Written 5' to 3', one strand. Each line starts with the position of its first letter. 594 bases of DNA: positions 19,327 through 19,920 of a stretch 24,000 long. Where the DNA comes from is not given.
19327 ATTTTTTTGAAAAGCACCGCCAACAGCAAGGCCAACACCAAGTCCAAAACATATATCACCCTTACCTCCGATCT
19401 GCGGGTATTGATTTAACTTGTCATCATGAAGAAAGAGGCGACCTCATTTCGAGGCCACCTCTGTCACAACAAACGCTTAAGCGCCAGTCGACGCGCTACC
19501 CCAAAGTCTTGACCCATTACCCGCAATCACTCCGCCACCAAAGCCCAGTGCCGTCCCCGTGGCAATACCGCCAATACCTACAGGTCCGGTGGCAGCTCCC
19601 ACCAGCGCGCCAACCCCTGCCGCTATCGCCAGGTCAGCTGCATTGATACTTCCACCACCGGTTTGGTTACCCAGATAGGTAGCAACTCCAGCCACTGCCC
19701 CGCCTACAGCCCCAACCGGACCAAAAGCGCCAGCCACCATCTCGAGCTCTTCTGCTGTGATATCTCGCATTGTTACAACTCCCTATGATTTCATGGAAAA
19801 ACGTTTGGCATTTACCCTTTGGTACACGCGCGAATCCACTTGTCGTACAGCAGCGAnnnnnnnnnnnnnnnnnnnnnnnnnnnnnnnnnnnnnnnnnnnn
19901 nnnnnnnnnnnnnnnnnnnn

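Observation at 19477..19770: Precursor peptide: textbook Gly-Ala leader plus a long glycine-zipper core without cysteines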

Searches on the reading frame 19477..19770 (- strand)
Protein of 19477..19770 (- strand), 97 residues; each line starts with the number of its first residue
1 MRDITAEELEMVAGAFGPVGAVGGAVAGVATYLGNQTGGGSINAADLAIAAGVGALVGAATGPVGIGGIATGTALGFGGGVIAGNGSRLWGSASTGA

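Call 5: search_protein_families(library=pfam, proteins=[window:19477-19770:-], max_evalue=0.01)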
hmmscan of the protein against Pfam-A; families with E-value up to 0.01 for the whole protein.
window:19477-19770:- (97 aa): 0 families

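Call 6: search_protein_families(library=ncbifam, proteins=[window:19477-19770:-], max_evalue=0.01)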
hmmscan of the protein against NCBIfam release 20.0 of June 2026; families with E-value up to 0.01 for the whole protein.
window:19477-19770:- (97 aa): 0 families

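Call 7: find_homologous_proteins(query=window:19477-19770:-, max_evalue=0.01)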
Query window:19477-19770:- (97 aa): 8 proteins with E <= 0.01 among 413 candidates.
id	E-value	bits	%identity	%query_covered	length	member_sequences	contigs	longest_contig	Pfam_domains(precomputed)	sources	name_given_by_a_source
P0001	1.5e-46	174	100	100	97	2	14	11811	-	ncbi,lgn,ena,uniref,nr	ncbi:hypothetical protein WR25_08625 [Diploscapter pachys]|uniref:Uncharacterized protein n=1 Tax=Di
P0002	5.2e-38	147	84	100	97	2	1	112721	-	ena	-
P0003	2.9e-37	145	84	100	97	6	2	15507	-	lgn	-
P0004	4.5e-37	144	82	100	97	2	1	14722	-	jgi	-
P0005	6.9e-35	137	79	100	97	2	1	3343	-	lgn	-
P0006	5.5e-34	134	79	100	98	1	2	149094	-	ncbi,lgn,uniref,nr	ncbi:hypothetical protein B8W72_16410 [Pseudomonas putida]|uniref:Bacteriocin n=1 Tax=Pseudomonas pu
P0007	4.8e-33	131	77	100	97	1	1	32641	-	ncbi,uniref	ncbi:hypothetical protein [Pseudomonas hunanensis]|uniref:hypothetical protein n=1 Tax=Pseudomonas h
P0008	1.7e-32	129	73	100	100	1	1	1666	-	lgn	-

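Call 10: search_protein_families(library=phrogs, proteins=[window:19477-19770:-], max_evalue=1)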
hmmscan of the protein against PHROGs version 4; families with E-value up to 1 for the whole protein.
window:19477-19770:- (97 aa): 1 family
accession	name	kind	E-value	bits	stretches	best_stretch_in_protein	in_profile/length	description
phrog_342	-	head and packaging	0.53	9.1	1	13-70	349-405/1235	internal virion protein with endolysin domain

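Call 12: find_encoding_contigs(protein=window:19477-19770:-, flank=10000, max_places=6)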
Protein window:19477-19770:- (97 aa): 22 contigs read that carry it; 6 places shown.
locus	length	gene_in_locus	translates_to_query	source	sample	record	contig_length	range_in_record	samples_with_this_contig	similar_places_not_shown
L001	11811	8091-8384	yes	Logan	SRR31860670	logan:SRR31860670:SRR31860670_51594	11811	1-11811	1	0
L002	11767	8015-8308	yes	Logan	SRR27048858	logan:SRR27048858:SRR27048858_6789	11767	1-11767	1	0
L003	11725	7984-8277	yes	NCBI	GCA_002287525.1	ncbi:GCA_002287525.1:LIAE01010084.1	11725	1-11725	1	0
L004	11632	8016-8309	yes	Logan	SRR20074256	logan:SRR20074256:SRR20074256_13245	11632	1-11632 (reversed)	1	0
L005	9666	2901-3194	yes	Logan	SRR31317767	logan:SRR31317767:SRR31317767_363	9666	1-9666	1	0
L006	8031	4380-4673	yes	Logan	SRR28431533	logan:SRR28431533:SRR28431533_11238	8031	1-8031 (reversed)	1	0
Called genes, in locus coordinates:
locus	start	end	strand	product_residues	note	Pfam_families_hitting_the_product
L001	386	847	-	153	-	PF02794:HlyC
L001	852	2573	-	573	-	-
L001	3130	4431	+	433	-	PF25919:BSH_CusB (faint), PF00364:Biotin_lipoyl (faint), PF26002:Beta-barrel_AprE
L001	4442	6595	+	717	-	PF03412:Peptidase_C39, PF00664:ABC_membrane, PF00005:ABC_tran, PF02463:SMC_N (faint)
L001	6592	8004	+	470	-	PF02321:OEP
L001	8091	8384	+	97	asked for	-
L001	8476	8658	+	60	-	-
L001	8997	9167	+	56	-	-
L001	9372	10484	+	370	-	PF05992:SbmA_BacA, PF06472:ABC_membrane_2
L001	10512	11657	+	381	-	PF02036:SCP2, PF13621:Cupin_8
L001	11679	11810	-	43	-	?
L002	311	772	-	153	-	PF02794:HlyC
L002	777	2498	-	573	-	-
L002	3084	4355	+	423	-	PF25919:BSH_CusB (faint), PF25973:BSH_CzcB (faint), PF00364:Biotin_lipoyl (faint), PF26002:Beta-barrel_AprE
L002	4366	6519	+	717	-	PF03412:Peptidase_C39, PF00664:ABC_membrane, PF00005:ABC_tran, PF02463:SMC_N (faint)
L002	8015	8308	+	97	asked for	-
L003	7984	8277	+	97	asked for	-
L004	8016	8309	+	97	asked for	-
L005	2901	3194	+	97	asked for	-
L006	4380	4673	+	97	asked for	-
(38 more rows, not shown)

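Call 14: search_protein_representatives(protein=window:19477-19770:-)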
Query: 97 residues. Proteins with E-value up to 0.001 (for the whole library): 26; up to 1e-10: 3; up to 1e-30: 1. The best 26 are listed.
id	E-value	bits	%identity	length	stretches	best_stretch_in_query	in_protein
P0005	2.2e-35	136.9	79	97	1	1-97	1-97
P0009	2.9e-15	72.5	53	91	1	1-89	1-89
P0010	5.4e-11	58.8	49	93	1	1-90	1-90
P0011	2.0e-10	57.0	53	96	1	1-90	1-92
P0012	4.6e-08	49.4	46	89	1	1-88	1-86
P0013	2.6e-07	47.0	39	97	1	1-89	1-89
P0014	5.3e-07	46.0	40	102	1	4-89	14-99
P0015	1.2e-06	44.9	43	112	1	1-92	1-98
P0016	2.9e-06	43.6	32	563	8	43-85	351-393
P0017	3.0e-06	43.6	50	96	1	1-86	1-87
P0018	3.1e-06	43.5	44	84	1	6-78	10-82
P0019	4.2e-06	43.1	44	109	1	1-85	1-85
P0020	7.1e-06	42.4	45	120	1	1-86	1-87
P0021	1.1e-05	41.7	38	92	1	1-91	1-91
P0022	7.7e-05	39.1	41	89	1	1-80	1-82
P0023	8.7e-05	38.9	37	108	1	1-94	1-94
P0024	1.3e-04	38.3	36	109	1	1-92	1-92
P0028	6.0e-04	36.2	46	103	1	1-84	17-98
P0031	7.8e-04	35.8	40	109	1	1-85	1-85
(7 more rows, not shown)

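Call 16: search_protein_families(library=pfam, proteins=[window:19477-19770:-, P0009, P0013, P0015, P0019, P0024, P0012, P0031, P0014, P0016], max_evalue=10)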
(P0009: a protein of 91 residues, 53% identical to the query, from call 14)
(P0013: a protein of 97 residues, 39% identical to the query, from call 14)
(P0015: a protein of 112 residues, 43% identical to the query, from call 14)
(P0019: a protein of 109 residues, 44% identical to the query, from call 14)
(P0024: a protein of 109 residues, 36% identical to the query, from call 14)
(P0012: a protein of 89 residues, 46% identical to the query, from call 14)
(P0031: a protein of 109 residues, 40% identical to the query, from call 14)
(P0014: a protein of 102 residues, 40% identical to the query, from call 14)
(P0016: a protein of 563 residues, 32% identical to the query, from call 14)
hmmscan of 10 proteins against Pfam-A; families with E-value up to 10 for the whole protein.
window:19477-19770:- (97 aa): 0 families

P0009 (91 aa): 0 families

P0013 (97 aa): 0 families

P0015 (112 aa): 1 family
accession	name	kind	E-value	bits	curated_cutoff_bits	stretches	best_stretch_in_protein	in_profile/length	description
PF17508.7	MccV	-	0.5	11.4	27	1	1-48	1-51/104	Microcin V bacteriocin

P0019 (109 aa): 0 families

P0024 (109 aa): 0 families

P0012 (89 aa): 2 families
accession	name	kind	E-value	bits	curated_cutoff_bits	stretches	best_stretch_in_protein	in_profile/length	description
PF16083.10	Phage_holin_3_3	-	0.012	16.2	28.4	1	21-81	4-64/78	LydA holin phage, holin superfamily III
PF17508.7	MccV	-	2.3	9.3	27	1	1-34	1-35/104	Microcin V bacteriocin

P0031 (109 aa): 0 families

P0014 (102 aa): 0 families

P0016 (563 aa): 4 families
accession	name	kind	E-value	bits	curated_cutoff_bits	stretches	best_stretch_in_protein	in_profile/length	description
PF21978.1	SEHBP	-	0.087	13.1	27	0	392-403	33-44/46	Transcriptional regulator SEHBP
PF21791.3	MDHAR3-like_C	-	0.096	13.3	27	0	217-234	7-24/88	Monodehydroascorbate reductase 3-like, C-terminal domain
PF13100.11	OstA_2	-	0.45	10.5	21.2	0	283-301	129-147/158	OstA-like protein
PF15195.11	TMEM210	-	0.95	10.4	27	0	169-187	24-42/114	TMEM210 family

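Call 17: search_protein_families(library=ncbifam, proteins=[window:19477-19770:-, P0009, P0013, P0015, P0019, P0024, P0012, P0031, P0014, P0016], max_evalue=10)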
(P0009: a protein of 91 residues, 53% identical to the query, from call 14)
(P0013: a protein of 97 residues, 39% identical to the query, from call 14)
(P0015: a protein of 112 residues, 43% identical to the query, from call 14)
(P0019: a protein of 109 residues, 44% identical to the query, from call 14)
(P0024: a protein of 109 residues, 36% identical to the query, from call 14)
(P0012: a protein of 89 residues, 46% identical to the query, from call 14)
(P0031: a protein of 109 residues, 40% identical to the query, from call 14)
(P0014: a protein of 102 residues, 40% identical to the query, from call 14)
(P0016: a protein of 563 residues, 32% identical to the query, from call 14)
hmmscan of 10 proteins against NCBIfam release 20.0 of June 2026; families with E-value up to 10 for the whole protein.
window:19477-19770:- (97 aa): 1 family
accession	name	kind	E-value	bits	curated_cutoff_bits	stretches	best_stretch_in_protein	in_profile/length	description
TIGR03949.1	bact_IIb_cerein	subfamily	0.056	13.3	21.5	1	5-30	5-33/45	class IIb bacteriocin, lactobin A/cerein 7B family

P0009 (91 aa): 1 family
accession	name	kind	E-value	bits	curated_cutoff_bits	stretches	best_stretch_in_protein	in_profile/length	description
NF052484.1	sider_BP_EitA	equivalog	0.62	9.1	640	1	13-45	206-238/328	siderophore ABC transporter substrate-binding protein EitA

P0013 (97 aa): 1 family
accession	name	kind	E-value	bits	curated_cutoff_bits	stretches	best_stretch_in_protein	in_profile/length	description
NF010449.0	PRK13875.1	subfamily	3.1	6.8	442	1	14-74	252-310/443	conjugal transfer protein TrbL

P0015 (112 aa): 2 families
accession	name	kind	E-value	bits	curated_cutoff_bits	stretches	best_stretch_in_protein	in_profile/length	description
NF008346.0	PRK11128.1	equivalog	0.19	10.9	259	1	12-73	107-168/383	3-phenylpropionate MFS transporter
NF047709.1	RiPP_TigB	exception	8.1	6.6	70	0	12-54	13-56/68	methyl-cyclopropylglycine-containing RiPP peptide TigB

P0019 (109 aa): 1 family
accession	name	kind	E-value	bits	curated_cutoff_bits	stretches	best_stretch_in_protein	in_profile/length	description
TIGR03949.1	bact_IIb_cerein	subfamily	0.028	14.2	21.5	1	3-38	3-44/45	class IIb bacteriocin, lactobin A/cerein 7B family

P0024 (109 aa): 2 families
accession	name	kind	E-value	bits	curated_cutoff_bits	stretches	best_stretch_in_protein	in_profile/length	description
TIGR03949.1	bact_IIb_cerein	subfamily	0.002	17.9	21.5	1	3-31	3-33/45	class IIb bacteriocin, lactobin A/cerein 7B family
NF050096.1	BicarbTportBicA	equivalog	7.5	4.9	880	1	27-66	25-64/547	bicarbonate transporter BicA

P0012 (89 aa): 1 family
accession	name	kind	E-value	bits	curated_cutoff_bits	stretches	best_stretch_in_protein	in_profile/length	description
TIGR03949.1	bact_IIb_cerein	subfamily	0.00014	21.6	21.5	1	2-31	2-34/45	class IIb bacteriocin, lactobin A/cerein 7B family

P0031 (109 aa): 1 family
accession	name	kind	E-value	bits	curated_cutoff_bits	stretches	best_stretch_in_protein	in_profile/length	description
TIGR03949.1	bact_IIb_cerein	subfamily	0.00015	21.5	21.5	1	3-36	3-42/45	class IIb bacteriocin, lactobin A/cerein 7B family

P0014 (102 aa): 2 families
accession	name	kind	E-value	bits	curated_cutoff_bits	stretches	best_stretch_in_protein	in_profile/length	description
TIGR03949.1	bact_IIb_cerein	subfamily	0.017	14.9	21.5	1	14-40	4-32/45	class IIb bacteriocin, lactobin A/cerein 7B family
NF053611.1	YiaD_Gzip_OmpA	equivalog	0.7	9.6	175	1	29-72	27-68/206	YiaD family glycine zipper/OmpA-like lipoprotein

P0016 (563 aa): 0 families

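Call 26: find_related_loci(query=A1, collection=genome_contigs, flank=10000)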
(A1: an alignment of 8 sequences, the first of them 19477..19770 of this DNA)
Query A1 (97 aa) in genome_contigs; peptide patterns used: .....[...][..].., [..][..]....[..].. (x = any residue, [..] = any of these).
428 stretches matched a pattern, but none encodes a relative of the query by tblastn (E <= 1e-3).

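Call 30: find_encoding_contigs(protein=P0006, flank=10000, max_places=2)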
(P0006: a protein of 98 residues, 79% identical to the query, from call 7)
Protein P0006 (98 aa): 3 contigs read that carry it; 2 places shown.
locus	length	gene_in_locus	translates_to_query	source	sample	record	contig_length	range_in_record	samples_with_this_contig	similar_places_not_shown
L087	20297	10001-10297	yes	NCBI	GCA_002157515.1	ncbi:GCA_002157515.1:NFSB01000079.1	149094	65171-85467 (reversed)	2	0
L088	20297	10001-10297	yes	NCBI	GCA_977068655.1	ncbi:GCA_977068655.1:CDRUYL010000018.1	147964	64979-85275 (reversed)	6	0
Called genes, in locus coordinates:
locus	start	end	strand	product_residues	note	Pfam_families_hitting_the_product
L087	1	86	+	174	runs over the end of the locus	PF02075:RuvC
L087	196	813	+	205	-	PF01330:RuvA_N, PF00633:HHH (faint), PF21176:RecR_HhH (faint), PF14520:HHH_5, PF07499:RuvA_C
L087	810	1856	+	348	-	PF05496:RuvB_N, PF00004:AAA, PF07728:AAA_5 (faint), PF17864:AAA_lid_4, PF05491:WHD_RuvB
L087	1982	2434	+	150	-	PF13279:4HBT_2, PF03061:4HBT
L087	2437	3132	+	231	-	PF01618:MotA_ExbB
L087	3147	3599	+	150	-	PF02472:ExbD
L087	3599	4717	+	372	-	PF03544:TonB_C (faint), PF13103:TonB_2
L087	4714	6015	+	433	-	PF04052:TolB_N, PF00930:DPPIV_N (faint), PF26550:Tricorn_2nd, PF26549:Tricorn_N (weak), PF07676:PD40 (weak), PF26549:Tricorn_N, PF07676:PD40, PF26549:Tricorn_N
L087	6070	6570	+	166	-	PF00691:OmpA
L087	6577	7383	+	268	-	PF16331:TolA_bind_tri, PF13174:TPR_6 (faint), PF14559:TPR_19 (faint), PF07719:TPR_2 (faint), PF09976:TPR_21 (weak), PF13428:TPR_14 (faint), PF13525:YfiO (weak), PF13432:TPR_16 (weak)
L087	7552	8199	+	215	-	PF04055:Radical_SAM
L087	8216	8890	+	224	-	PF00733:Asn_synthase, PF06508:QueC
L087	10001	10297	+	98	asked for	-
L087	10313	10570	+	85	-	-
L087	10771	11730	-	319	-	PF01545:Cation_efflux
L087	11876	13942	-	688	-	PF22673:MCP-like_PDC_1, PF00672:HAMP, PF00015:MCPsignal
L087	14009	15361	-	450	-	PF00324:AA_permease, PF13520:AA_permease_2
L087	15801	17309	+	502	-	PF06097:DUF945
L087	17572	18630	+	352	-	PF02445:NadA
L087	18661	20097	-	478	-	PF01435:Peptidase_M48, PF13432:TPR_16 (faint), PF13414:TPR_11 (faint), PF14559:TPR_19, PF13431:TPR_17 (faint), PF20225:DUF6584 (faint), PF14559:TPR_19, PF13428:TPR_14 (weak)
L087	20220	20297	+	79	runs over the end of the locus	PF01206:TusA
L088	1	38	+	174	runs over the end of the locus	PF02075:RuvC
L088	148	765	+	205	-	PF01330:RuvA_N, PF00633:HHH (faint), PF21176:RecR_HhH (faint), PF14520:HHH_5, PF07499:RuvA_C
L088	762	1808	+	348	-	PF05496:RuvB_N, PF00004:AAA, PF07728:AAA_5 (faint), PF17864:AAA_lid_4, PF05491:WHD_RuvB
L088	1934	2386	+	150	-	PF13279:4HBT_2, PF03061:4HBT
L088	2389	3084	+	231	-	PF01618:MotA_ExbB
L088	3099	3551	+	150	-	PF02472:ExbD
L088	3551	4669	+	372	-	PF03544:TonB_C (faint), PF13103:TonB_2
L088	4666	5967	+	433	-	PF04052:TolB_N, PF00930:DPPIV_N (faint), PF26550:Tricorn_2nd, PF26549:Tricorn_N (weak), PF07676:PD40 (weak), PF26549:Tricorn_N, PF07676:PD40, PF26549:Tricorn_N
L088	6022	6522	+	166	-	PF00691:OmpA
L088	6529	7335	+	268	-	PF16331:TolA_bind_tri, PF13174:TPR_6 (faint), PF14559:TPR_19 (faint), PF07719:TPR_2 (faint), PF09976:TPR_21 (weak), PF13428:TPR_14 (faint), PF13525:YfiO (weak), PF13432:TPR_16 (weak)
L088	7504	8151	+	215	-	PF04055:Radical_SAM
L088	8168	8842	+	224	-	PF00733:Asn_synthase, PF06508:QueC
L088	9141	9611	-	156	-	-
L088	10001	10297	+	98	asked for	-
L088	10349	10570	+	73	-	-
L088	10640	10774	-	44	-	-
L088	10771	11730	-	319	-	PF01545:Cation_efflux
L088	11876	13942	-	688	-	PF22673:MCP-like_PDC_1, PF00672:HAMP, PF00015:MCPsignal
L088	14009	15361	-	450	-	PF00324:AA_permease, PF13520:AA_permease_2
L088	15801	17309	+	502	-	PF06097:DUF945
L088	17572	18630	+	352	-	PF02445:NadA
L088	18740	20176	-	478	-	PF01435:Peptidase_M48, PF13432:TPR_16 (faint), PF13414:TPR_11 (faint), PF14559:TPR_19, PF13431:TPR_17 (faint), PF20225:DUF6584 (faint), PF14559:TPR_19, PF13428:TPR_14 (weak)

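Call 31: find_encoding_contigs(protein=P0002, flank=10000, max_places=2)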
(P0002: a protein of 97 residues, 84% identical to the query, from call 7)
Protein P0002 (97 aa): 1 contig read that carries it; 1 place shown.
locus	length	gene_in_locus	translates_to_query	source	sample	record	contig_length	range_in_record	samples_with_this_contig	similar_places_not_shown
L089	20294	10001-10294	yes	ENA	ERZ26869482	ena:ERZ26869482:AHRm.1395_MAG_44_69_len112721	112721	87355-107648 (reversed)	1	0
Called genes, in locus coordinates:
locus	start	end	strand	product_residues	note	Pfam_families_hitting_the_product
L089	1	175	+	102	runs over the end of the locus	PF01527:HTH_Tnp_1, PF13551:HTH_29 (weak)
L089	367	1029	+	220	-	PF00665:rve, PF13683:rve_3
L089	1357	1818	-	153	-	PF02794:HlyC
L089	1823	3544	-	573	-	-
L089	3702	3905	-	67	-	PF00196:GerE, PF04545:Sigma70_r4 (weak), PF13384:HTH_23 (faint)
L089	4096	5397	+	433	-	PF25919:BSH_CusB (faint), PF00364:Biotin_lipoyl (faint), PF26002:Beta-barrel_AprE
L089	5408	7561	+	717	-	PF03412:Peptidase_C39, PF00664:ABC_membrane, PF02463:SMC_N (faint), PF00005:ABC_tran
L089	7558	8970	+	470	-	PF02321:OEP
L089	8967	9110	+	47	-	-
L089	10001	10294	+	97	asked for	-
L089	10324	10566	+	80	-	-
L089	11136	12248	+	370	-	PF05992:SbmA_BacA, PF06472:ABC_membrane_2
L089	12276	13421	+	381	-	PF02036:SCP2, PF13621:Cupin_8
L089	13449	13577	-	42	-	-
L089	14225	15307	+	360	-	PF00155:Aminotran_1_2, PF00266:Aminotran_5 (weak)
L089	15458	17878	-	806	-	PF07660:STN (weak), PF07715:Plug, PF00593:TonB_dep_Rec_b-barrel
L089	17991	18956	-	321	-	PF16220:DUF4880, PF04773:FecR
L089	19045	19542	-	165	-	PF04542:Sigma70_r2, PF08281:Sigma70_r4_2, PF04545:Sigma70_r4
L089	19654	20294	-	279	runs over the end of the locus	PF00756:Esterase, PF00326:Peptidase_S9 (weak)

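Call 32: find_encoding_contigs(protein=P0007, flank=10000, max_places=2)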
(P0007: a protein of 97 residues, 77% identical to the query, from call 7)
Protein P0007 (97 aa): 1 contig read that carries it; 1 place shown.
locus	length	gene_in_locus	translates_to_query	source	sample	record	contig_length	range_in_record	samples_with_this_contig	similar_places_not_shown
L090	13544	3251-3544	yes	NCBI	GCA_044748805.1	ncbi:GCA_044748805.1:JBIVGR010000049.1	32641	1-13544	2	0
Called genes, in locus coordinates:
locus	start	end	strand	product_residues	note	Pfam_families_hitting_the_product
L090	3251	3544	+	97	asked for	-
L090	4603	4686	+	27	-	-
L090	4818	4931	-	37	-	-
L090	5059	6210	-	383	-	PF05992:SbmA_BacA, PF06472:ABC_membrane_2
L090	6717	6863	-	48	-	-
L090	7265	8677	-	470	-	PF02321:OEP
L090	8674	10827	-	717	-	PF03412:Peptidase_C39, PF00664:ABC_membrane, PF02463:SMC_N (faint), PF00005:ABC_tran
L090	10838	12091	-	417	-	PF25919:BSH_CusB (faint), PF00364:Biotin_lipoyl (faint), PF26002:Beta-barrel_AprE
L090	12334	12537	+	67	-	PF00196:GerE, PF04545:Sigma70_r4 (weak), PF04967:HTH_10 (faint), PF13384:HTH_23 (weak), PF08281:Sigma70_r4_2 (weak)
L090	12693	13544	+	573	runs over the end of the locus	-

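Call 35: search_protein_families(library=ncbifam, proteins=[L001:852-2573:-, L001:386-847:-, L089:3702-3905:-, L089:10324-10566:+, L087:10313-10570:+], max_evalue=1)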
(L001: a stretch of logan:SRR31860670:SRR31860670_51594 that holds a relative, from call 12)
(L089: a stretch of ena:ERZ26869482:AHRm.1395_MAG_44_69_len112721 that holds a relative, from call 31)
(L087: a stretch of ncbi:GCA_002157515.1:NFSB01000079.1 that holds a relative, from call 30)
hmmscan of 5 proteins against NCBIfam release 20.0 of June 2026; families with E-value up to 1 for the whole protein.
L001:852-2573:- (573 aa): 0 families

L001:386-847:- (153 aa): 0 families

L089:3702-3905:- (67 aa): 54 families (the best 25 are shown)
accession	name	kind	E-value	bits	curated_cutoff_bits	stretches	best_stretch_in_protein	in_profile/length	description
NF007935.0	PRK10651.1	equivalog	3.9e-13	49.1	250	1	2-61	155-214/216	two-component system response regulator NarL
TIGR03020.2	EpsA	equivalog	1.1e-12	48.2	170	1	2-51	190-239/247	XrtB/PEP-CTERM-associated transcriptional regulator EpsA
NF052366.1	photon_PedR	equivalog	1.2e-12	47.8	120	1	2-53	2-53/74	photosynthetic electron transport-dependent transcriptional regulator PedR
NF047785.1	respo_reg_MadR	equivalog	8e-12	44.9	300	1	2-53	148-199/209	MadR family response regulator transcription factor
NF007708.0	PRK10403.1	equivalog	9.4e-12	44.8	343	1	3-57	154-208/215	nitrate/nitrite response regulator protein NarP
NF007505.1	PRK10100.1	equivalog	6e-11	42.4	250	1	2-51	144-193/204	biofilm master transcriptional regulator CsgD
NF041232.1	BagY_FevT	exception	7.9e-11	41.4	700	1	2-54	296-348/367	LuxR family transcriptional regulator BagY/FevT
NF007403.0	PRK09935.1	equivalog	9.7e-10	38.4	271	1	2-54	149-201/210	fimbria biosynthesis transcriptional regulator FimZ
NF052445.1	RespRegMctR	equivalog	1.5e-09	37.6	300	1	2-54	144-196/205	two-component system response regulator MctR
NF011896.0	PRK15369.1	equivalog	6.7e-09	35.7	242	1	3-54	150-201/211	two component system response regulator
NF041673.1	transregRamA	equivalog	7.4e-09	35.1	500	1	3-53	219-269/280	acetate metabolism transcriptional regulator RamA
NF041830.1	RR_TF_ErdR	exception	7.2e-08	32.4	390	1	3-58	151-206/213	response regulator transcription factor ErdR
TIGR02937.1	sigma70-ECF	superfamily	3.5e-07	30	42.9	1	3-46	118-162/165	sigma-70 family RNA polymerase sigma factor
NF007685.0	PRK10360.1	equivalog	9.6e-07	28.8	258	1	3-54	138-189/196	response regulator transcription factor UhpA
NF040749.1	tetrathio_RR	equivalog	1.2e-06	28.4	290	1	3-56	134-187/191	tetrathionate respiration response regulator TtrR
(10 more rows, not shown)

L089:10324-10566:+ (80 aa): 2 families
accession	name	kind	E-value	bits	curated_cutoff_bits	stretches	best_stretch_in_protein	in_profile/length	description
NF007077.0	PRK09528.1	subfamily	0.026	13.1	429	1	14-76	44-103/421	galactoside permease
NF052307.1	ArgOrthExpArcD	equivalog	0.053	12.4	650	1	17-80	34-100/469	arginine/ornithine antiporter ArcD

L087:10313-10570:+ (85 aa): 0 families
